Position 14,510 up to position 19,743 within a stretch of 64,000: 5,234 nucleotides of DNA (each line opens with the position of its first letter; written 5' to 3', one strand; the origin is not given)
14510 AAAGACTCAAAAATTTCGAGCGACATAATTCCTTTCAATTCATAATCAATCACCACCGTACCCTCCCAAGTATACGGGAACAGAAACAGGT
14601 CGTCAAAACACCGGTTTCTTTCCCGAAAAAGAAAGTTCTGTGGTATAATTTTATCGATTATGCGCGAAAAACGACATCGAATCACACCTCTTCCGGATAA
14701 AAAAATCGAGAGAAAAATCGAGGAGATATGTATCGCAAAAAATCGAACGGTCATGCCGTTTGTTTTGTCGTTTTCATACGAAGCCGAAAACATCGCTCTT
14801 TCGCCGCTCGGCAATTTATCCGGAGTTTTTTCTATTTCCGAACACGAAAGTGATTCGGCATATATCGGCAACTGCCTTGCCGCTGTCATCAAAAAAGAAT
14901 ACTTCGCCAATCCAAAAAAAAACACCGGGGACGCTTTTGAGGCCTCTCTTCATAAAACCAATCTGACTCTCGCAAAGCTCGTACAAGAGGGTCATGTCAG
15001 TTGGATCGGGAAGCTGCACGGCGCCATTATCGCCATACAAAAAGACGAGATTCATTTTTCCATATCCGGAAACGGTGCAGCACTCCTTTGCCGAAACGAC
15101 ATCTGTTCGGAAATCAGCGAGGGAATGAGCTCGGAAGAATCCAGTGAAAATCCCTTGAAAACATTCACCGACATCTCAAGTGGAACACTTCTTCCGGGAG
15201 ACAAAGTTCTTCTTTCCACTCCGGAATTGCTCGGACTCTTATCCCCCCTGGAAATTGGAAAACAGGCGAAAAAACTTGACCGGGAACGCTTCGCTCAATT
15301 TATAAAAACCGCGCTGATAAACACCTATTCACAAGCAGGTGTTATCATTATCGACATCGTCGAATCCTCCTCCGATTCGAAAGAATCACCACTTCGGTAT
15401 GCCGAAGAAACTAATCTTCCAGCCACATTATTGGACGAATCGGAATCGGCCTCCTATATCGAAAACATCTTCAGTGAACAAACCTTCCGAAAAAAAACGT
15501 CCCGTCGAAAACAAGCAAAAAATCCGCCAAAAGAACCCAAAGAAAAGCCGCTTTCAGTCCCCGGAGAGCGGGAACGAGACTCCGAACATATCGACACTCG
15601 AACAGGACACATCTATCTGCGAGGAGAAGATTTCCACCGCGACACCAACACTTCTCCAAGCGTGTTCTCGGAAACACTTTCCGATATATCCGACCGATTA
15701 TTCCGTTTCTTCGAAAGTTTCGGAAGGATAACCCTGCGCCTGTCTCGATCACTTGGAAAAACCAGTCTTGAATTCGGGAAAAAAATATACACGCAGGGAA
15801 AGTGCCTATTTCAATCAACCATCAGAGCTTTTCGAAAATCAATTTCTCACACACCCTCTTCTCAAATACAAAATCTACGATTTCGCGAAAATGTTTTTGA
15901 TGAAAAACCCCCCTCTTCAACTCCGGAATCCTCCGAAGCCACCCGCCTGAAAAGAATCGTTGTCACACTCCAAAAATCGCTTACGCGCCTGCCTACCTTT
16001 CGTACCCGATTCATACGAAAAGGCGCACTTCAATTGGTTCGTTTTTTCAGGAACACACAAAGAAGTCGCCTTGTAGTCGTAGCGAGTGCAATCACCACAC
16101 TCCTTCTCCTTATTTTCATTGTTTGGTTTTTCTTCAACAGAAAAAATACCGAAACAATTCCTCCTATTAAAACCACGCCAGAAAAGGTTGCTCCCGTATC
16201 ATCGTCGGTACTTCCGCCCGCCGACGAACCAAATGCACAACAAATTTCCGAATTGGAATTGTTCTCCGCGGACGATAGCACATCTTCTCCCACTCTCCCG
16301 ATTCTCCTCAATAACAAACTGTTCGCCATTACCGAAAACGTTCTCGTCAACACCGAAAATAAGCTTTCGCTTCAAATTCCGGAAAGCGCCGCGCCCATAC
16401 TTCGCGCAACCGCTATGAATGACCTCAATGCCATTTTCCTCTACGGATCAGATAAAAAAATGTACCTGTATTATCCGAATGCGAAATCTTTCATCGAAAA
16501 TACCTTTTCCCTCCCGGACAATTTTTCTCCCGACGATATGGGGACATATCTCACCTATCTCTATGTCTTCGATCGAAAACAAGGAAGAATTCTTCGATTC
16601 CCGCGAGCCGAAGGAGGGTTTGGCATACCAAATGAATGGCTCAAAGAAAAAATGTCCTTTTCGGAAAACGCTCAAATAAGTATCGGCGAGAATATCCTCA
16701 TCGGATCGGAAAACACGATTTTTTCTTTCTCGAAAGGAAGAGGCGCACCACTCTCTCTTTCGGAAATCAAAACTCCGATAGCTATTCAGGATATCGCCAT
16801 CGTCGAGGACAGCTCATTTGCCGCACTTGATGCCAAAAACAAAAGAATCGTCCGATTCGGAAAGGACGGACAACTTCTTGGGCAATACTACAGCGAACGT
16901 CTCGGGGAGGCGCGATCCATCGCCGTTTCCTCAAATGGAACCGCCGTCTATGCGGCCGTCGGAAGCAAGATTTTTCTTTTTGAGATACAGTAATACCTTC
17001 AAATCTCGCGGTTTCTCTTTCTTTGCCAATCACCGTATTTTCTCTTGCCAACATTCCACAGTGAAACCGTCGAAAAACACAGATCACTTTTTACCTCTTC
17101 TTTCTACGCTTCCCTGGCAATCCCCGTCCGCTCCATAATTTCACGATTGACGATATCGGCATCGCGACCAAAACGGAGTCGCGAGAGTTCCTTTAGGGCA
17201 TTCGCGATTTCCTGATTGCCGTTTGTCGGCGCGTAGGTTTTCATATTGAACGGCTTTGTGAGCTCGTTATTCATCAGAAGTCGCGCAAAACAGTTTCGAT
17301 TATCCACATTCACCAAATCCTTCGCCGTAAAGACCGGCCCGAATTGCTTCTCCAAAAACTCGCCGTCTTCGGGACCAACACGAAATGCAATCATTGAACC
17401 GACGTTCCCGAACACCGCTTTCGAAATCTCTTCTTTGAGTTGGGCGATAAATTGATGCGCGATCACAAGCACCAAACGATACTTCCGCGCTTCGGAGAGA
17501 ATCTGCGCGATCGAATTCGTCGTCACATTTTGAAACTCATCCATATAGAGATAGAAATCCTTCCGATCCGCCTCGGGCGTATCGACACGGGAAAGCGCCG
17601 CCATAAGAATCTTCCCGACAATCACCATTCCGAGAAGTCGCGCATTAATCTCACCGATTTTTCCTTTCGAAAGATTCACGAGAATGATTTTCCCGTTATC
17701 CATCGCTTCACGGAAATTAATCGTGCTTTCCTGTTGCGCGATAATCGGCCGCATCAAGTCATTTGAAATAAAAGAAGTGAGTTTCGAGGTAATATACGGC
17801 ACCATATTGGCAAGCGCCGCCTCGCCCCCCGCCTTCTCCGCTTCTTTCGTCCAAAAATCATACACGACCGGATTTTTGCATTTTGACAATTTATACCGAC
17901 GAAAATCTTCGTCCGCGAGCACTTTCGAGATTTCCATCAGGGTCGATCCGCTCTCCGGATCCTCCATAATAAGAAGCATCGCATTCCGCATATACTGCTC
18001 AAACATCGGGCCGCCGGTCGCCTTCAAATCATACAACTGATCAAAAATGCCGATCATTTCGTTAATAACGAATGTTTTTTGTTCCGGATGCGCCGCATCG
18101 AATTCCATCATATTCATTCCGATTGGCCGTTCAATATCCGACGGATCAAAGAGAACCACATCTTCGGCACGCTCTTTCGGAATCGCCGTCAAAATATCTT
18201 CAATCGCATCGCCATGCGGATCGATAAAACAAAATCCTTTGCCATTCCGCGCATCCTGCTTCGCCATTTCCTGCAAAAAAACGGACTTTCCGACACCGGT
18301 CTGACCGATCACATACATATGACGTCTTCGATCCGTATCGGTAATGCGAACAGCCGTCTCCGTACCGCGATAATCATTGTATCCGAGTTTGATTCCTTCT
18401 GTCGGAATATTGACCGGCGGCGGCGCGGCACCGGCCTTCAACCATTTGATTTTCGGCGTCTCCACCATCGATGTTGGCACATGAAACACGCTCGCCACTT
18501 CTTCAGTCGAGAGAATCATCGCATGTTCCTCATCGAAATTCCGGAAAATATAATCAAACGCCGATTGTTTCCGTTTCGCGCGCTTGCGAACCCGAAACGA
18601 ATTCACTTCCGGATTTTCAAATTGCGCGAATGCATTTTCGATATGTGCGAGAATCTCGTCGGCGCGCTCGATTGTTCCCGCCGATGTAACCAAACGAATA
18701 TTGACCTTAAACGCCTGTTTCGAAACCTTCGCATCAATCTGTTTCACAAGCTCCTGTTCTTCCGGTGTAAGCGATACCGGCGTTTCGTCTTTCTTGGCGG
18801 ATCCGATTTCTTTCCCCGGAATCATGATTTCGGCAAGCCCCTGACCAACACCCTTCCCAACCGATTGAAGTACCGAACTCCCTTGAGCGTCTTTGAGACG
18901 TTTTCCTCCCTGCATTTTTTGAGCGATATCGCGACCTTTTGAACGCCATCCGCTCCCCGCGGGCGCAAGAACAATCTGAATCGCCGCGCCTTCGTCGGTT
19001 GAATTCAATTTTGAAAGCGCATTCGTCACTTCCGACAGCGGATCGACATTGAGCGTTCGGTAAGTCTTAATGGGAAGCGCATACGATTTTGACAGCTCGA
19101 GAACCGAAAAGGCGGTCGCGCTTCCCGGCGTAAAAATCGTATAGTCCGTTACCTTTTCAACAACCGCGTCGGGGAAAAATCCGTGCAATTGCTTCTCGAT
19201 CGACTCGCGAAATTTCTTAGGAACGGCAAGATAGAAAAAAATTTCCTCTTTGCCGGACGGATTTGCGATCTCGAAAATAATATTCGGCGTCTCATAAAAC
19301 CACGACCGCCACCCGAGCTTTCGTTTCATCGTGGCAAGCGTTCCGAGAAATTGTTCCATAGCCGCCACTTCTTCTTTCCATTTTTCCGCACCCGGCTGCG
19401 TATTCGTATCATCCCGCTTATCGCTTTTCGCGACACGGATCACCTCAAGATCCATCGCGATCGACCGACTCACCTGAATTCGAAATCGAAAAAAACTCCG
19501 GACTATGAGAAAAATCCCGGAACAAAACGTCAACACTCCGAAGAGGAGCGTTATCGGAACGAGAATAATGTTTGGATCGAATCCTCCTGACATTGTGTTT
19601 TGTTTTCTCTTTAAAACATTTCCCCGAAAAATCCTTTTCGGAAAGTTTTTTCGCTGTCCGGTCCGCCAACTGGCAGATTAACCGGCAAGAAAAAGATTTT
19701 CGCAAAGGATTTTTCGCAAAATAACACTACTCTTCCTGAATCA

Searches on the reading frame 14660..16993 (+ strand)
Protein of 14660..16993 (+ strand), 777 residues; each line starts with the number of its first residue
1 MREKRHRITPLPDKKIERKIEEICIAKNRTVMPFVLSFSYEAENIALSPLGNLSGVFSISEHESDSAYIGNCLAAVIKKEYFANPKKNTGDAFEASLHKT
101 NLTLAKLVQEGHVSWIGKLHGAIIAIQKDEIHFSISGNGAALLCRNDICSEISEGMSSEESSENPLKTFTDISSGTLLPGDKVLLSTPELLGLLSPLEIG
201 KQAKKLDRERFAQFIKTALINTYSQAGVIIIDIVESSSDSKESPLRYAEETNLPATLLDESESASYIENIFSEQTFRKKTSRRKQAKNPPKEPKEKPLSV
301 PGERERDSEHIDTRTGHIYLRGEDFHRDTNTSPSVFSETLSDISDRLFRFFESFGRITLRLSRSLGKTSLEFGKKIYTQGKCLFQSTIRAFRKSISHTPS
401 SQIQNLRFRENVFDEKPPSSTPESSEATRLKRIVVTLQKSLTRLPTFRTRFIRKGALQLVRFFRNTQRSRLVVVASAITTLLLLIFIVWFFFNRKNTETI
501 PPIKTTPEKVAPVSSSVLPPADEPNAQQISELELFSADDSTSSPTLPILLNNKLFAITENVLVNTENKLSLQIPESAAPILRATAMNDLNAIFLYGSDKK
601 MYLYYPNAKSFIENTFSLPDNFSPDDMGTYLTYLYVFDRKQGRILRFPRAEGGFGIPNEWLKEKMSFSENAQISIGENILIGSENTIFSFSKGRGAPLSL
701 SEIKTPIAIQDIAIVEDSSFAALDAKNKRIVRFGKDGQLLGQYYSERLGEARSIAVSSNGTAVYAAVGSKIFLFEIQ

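Call 6: search_protein_families(library=pfam, proteins=[window:14660-16993:+], max_evalue=0.01)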
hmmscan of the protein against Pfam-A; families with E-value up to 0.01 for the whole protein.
window:14660-16993:+ (777 aa): 0 families

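Call 7: search_protein_families(library=ncbifam, proteins=[window:14660-16993:+], max_evalue=0.01)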
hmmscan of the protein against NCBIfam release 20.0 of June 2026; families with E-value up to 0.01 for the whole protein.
window:14660-16993:+ (777 aa): 0 families

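Call 18: search_protein_families(library=phrogs, proteins=[window:14660-16993:+], max_evalue=0.01)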
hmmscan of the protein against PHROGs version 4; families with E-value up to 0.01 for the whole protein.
window:14660-16993:+ (777 aa): 0 families

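Call 78: search_protein_families(library=pfam, proteins=[window:14660-16993:+], max_evalue=1)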
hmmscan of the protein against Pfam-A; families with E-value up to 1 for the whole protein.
window:14660-16993:+ (777 aa): 0 families

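Call 109: search_solved_structures(query=A13, max_evalue=1)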
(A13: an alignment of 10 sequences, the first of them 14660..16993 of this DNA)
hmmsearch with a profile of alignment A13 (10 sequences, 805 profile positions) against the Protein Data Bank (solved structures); distinct sequences matched with E-value up to 1: 4.
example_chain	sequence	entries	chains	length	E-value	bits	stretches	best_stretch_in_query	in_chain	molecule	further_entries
4zlr_A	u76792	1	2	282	0.0029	19.2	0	746-796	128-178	Brain tumor protein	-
1q7f_A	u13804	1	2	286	0.0031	19.2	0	746-796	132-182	brain tumor CG10719-PA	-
5ex7_A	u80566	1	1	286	0.0031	19.1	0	746-796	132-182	Brain tumor protein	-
6d69_A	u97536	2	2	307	0.0058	18.3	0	741-773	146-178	NHL Repeat Region of D. melanogaster Thin | Thin, isoform D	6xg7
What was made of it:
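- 14660..16993 (+): g777: a conserved convergent neighbour. A bitopic membrane protein with a 470-aa cytoplasmic part, one TM helix, a P/T/S-rich juxtamembrane stretch outside, and a C-terminal domain with weak NHL-repeat similarity. NHL hit at E 0.003 (call 109).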

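Call 110: search_protein_families(library=pfam, alignment_id=A13, max_evalue=0.1)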
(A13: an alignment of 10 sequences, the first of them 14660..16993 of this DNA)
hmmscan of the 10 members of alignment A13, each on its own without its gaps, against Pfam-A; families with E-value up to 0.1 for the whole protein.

A. member 1, window:14660-16993:+ (777 aa): 0 families

B. families by the number of members that match (of 10 scanned): 1 family
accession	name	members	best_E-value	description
PF07810.18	TMC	1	0.036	TMC domain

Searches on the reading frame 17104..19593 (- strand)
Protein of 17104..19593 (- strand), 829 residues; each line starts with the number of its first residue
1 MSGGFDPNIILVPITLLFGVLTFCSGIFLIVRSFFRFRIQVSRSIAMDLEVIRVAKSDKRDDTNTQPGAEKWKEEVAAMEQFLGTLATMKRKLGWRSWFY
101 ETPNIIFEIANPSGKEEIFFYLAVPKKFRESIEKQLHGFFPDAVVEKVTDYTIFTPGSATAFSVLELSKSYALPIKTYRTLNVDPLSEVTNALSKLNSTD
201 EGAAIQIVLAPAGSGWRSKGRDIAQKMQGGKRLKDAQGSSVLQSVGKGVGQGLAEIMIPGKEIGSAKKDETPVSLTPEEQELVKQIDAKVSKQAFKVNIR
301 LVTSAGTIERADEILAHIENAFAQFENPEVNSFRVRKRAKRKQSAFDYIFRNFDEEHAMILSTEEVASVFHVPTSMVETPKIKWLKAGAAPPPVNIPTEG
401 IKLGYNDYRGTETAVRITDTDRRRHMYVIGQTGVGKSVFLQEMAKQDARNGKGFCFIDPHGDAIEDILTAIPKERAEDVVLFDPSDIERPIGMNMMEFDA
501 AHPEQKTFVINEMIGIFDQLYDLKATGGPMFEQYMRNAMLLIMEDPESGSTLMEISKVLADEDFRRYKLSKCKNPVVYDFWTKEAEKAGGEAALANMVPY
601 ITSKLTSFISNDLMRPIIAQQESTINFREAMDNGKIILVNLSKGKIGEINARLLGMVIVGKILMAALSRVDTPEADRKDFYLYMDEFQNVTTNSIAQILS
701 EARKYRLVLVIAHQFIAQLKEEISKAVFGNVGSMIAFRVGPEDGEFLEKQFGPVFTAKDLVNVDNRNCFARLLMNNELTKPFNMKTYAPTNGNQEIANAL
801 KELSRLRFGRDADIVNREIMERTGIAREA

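Call 6: search_protein_families(library=pfam, proteins=[window:17104-19593:-], max_evalue=0.01)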
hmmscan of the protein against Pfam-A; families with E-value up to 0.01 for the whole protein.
window:17104-19593:- (829 aa): 6 families
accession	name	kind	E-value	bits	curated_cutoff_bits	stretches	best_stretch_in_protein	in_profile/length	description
PF10412.15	TrwB_AAD_bind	-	1.3e-07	31.4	20.5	1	664-738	232-309/387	Type IV secretion-system coupling protein DNA-binding domain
PF12696.13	TraG-D_C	-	1.6e-05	25.3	22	1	681-747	3-72/126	TraM recognition site of TraD and TraG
PF01935.23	DUF87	-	3.1e-05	24.6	23.2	1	419-500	19-94/220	Helicase HerA, central domain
PF25199.1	nSTAND_NTPase5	-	0.00014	22.1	34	0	418-483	36-103/145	Novel STAND NTPase 5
PF13401.12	AAA_22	-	0.00015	22.5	27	1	422-471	4-54/130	AAA domain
PF13191.12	AAA_16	-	0.00067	20.6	32.6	1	419-474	20-85/167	AAA ATPase domain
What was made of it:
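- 17104..19593 (-): Orphan VirD4/TraD/TrwB-like ATPase (829 aa) with an N-terminal membrane anchor; the last gene of the operon and the best conserved. TrwB_AAD_bind and TraG-D_C above the Pfam cut-offs (call 6).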

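Call 7: search_protein_families(library=ncbifam, proteins=[window:17104-19593:-], max_evalue=0.01)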
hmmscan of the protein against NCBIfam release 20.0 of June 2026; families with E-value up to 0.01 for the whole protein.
window:17104-19593:- (829 aa): 13 families
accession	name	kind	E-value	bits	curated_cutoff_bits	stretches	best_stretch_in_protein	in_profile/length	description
TIGR03743.1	SXT_TraD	subfamily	3.7e-11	42.2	366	2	411-463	163-215/636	conjugative transfer system coupling protein TraD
TIGR03754.1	conj_TOL_TraD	equivalog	4e-07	28.9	647.55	1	411-468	168-223/643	type IV conjugative transfer system coupling protein TraD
NF045973.1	conju_CD1115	equivalog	8.9e-07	28.1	250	1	679-743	292-361/442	VirD4-like conjugal transfer protein, CD1115 family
TIGR00929.1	VirB4_CagE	subfamily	2.7e-05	22.6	643.1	1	674-760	630-721/792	VirB4 family type IV secretion/conjugal transfer ATPase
NF053655.1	CedD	equivalog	4.2e-05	22.4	600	0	401-467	199-265/527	DNA-translocating ATPase CedD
NF041447.1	TrbC_conju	equivalog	7.6e-05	21.3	800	0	402-468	108-172/685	F-type conjugative transfer protein TrbC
NF041326.1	Bacteroid_MobC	subfamily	0.00087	17.8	900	1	681-766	459-548/655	conjugal transfer protein MobC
NF041017.1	DNA_import_CedB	equivalog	0.0012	17.6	700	0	392-462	245-315/590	DNA import protein CedB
NF042944.1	HerA_antiphage_2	equivalog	0.0015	17.3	850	0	691-749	451-506/576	anti-phage-associated helicase HerA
TIGR02759.1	TraD_Ftype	equivalog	0.0024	16.7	521.35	0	674-730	403-464/566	type IV conjugative transfer system coupling protein TraD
TIGR03420.1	DnaA_homol_Hda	equivalog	0.0036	16.9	194.8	0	418-483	33-97/226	DnaA regulatory inactivator Hda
NF033849.1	ser_rich_anae_1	subfamily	0.0078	13.6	650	0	409-444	746-780/1163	serine-rich protein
NF006505.0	PRK08939.1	equivalog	0.0098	15.2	228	0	417-450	150-183/306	primosomal protein DnaI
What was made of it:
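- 17104..19593 (-): TraD/VirD4-type NCBIfam hits below their cut-offs (call 7).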

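Call 18: search_protein_families(library=phrogs, proteins=[window:17104-19593:-], max_evalue=0.01)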
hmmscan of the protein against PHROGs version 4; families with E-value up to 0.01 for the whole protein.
window:17104-19593:- (829 aa): 4 families
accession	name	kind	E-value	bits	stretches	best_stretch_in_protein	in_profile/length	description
phrog_5156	-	unknown function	8.2e-90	303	1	96-822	70-807/824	-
phrog_7035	-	unknown function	5.4e-13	49.2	2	396-462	184-252/969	-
phrog_2666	-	head and packaging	1.9e-07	31.2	1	413-464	311-362/555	terminase large subunit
phrog_3551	-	moron, auxiliary metabolic gene and host takeover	3.6e-05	23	1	279-372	175-263/758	FtsK/SpoIIIE-like protein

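Call 92: search_solved_structures(query=window:17104-19593:-, max_evalue=0.01)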
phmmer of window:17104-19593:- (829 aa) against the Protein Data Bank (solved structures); distinct sequences matched with E-value up to 0.01: 2.
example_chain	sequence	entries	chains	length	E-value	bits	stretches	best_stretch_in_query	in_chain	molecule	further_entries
1gl6_A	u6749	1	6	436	0.00013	23.5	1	422-465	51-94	ATPASE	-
1e9r_A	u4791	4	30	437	0.00013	23.5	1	422-465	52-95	CONJUGAL TRANSFER PROTEIN TRWB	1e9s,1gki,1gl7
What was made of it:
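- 17104..19593 (-): TrwB Walker A stretch in the PDB (call 92).
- On Type IV coupling protein (VirD4/TrwB/TraD), for the operon's ATPase: TrwB Walker A stretch at E 1.3e-4 (call 92).
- ATPase identity: calls 6, 7, 92.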

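Call 111: search_dna_similar(query=window:17104-19593:-, collection=phages, mode=protein, max_rows=12)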
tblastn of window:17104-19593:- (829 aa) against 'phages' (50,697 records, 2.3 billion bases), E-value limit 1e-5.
Records with a match: 49; places in all: 49; records where one place covers at least 80% of the query: 34.
Best place of each record, by identity: <60% 49.
By first word of the organism name: Bacillus 42; Geobacillus 3; Lysinibacillus 2; Brevibacillus 1; Microcystis 1.
By host as written in the record: Bacillus cereus 8; Bacillus anthracis Sterne 8; Bacillus anthracis 7; Bacillus subtilis 3; - 3; Bacillus cereus HER1399 2; Bacillus cereus BGSC 6E1 2; Bacillus megaterium str. ATCC 43725 2; and 10 more.
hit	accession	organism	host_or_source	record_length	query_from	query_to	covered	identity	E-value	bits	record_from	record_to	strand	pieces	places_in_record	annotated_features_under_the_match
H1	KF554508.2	Bacillus phage CP-51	Bacillus cereus HER1399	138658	104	785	82%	24.2%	2e-18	97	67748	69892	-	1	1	hypothetical protein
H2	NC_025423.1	Bacillus phage CP-51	Bacillus cereus HER1399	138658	104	785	82%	24.2%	2e-18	97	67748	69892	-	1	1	hypothetical protein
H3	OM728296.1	Bacillus phage vB_BsuM-Goe26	Bacillus subtilis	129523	83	821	89%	21.9%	3e-19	100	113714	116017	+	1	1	hypothetical protein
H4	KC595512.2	Bacillus phage JL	Bacillus cereus BGSC 6E1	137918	104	785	82%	23.4%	9e-20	101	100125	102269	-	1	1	lipid A export ATP-binding/permease protein Msb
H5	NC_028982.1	Bacillus phage JL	Bacillus cereus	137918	104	785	82%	23.4%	9e-20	101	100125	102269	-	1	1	lipid A export ATP-binding/permease protein Msb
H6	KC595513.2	Bacillus phage Shanette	Bacillus cereus BGSC 6E1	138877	104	785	82%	23.2%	2e-19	100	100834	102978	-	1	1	hypothetical protein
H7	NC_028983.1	Bacillus phage Shanette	Bacillus cereus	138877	104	785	82%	23.2%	2e-19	100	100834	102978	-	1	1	hypothetical protein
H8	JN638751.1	Bacillus phage G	Bacillus megaterium str. ATCC 43725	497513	101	776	82%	23.3%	7e-40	166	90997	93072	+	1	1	156: gp156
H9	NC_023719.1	Bacillus phage G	Bacillus megaterium str. ATCC 43725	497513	101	776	82%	23.3%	7e-40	166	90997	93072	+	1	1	156: gp156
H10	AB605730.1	Bacillus phage SP-10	-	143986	100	821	87%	21.8%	4e-20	102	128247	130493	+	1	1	hypothetical protein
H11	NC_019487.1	Bacillus phage SP-10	-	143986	100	821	87%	21.8%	4e-20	102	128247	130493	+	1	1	hypothetical protein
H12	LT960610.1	Bacillus phage SBSphiC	Bacillus subtilis BEST7003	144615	100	821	87%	21.8%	9e-19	98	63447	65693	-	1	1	record has no annotation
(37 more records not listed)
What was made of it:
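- Closest known: Type IV secretion coupling proteins. Different: Full-length relatives occur in Bacillus jumbo and SPO1-like phages (call 111).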

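Call 113: get_annotated_region(hit=H8, flank=6000)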
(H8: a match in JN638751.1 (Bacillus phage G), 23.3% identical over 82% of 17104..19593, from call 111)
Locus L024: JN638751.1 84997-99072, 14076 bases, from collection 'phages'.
description: Bacillus phage G, complete genome.
organism: Bacillus phage G (NCBI taxid 2884420)
taxonomy: Viruses; Duplodnaviria; Heunggongvirae; Uroviricota; Caudoviricetes; Donellivirus; Donellivirus gee
host: Bacillus megaterium str. ATCC 43725; source: soil; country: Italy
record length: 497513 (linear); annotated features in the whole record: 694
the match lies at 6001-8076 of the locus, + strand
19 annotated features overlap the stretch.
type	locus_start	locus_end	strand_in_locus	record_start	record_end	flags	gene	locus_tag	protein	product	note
CDS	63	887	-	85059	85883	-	146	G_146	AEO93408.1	gp146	27.3 in phage SPO1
CDS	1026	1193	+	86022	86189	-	147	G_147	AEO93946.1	gp147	-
CDS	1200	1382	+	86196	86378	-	148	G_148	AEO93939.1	gp148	-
CDS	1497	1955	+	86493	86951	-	149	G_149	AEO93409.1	gp149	-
CDS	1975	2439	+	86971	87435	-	150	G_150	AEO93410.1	gp150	-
CDS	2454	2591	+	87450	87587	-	151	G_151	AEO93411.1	gp151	-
CDS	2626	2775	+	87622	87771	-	152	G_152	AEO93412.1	gp152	-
CDS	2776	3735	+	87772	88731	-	153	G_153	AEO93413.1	gp153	-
CDS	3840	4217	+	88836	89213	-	154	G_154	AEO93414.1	gp154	-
CDS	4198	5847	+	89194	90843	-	155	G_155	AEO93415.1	gp155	type IV secretory pathway protein; VirB-like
CDS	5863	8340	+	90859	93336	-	156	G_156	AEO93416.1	gp156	ATP-binding/permase; MsbA-like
CDS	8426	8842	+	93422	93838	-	157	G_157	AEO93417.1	gp157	HNH endouclease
CDS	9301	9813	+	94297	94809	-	158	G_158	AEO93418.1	gp158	-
CDS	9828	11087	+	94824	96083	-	159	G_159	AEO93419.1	gp159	-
CDS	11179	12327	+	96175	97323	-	160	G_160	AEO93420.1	gp160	-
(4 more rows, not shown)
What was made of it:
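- The ATPase matches phrog_5156 over its full length and has relatives in large Bacillus phages (calls 18, 111, 113).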

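Call 114: get_annotated_region(hit=H10, flank=6000)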
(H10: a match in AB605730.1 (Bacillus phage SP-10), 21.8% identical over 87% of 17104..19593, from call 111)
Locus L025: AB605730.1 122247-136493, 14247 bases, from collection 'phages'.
description: Bacillus phage SP10 DNA, complete sequence.
organism: Bacillus phage SP-10 (NCBI taxid 941058)
taxonomy: Viruses; Duplodnaviria; Heunggongvirae; Uroviricota; Caudoviricetes; Herelleviridae; Spounavirinae
host: -; source: -; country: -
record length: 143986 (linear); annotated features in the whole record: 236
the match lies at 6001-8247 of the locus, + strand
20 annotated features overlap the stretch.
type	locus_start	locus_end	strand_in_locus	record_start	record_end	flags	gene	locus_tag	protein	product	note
CDS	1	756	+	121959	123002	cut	-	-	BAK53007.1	RecA protein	BS_SP10_195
CDS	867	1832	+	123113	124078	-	-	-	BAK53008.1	DNA polymerase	BS_SP10_196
CDS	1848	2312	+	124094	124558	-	-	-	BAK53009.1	hypothetical protein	BS_SP10_197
CDS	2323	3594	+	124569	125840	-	-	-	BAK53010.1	ATP-dependent DNA ligase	BS_SP10_198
CDS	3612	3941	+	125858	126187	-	-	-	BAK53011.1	sigma factor accessory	BS_SP10_199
CDS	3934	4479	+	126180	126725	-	-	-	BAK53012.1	sigma factor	BS_SP10_200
CDS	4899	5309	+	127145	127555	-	-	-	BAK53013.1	hypothetical protein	BS_SP10_201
CDS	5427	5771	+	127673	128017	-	-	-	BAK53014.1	hypothetical protein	BS_SP10_202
CDS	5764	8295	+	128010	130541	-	-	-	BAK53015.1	hypothetical protein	BS_SP10_203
CDS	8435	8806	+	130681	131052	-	-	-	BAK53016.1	hypothetical protein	BS_SP10_204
CDS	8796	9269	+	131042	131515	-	-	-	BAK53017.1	hypothetical protein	BS_SP10_205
CDS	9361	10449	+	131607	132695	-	-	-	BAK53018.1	hypothetical protein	BS_SP10_206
CDS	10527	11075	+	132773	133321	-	-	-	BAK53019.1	hypothetical protein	BS_SP10_207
CDS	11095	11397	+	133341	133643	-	-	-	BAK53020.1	hypothetical protein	BS_SP10_208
CDS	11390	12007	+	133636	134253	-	-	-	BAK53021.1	phage-related replication protein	BS_SP10_209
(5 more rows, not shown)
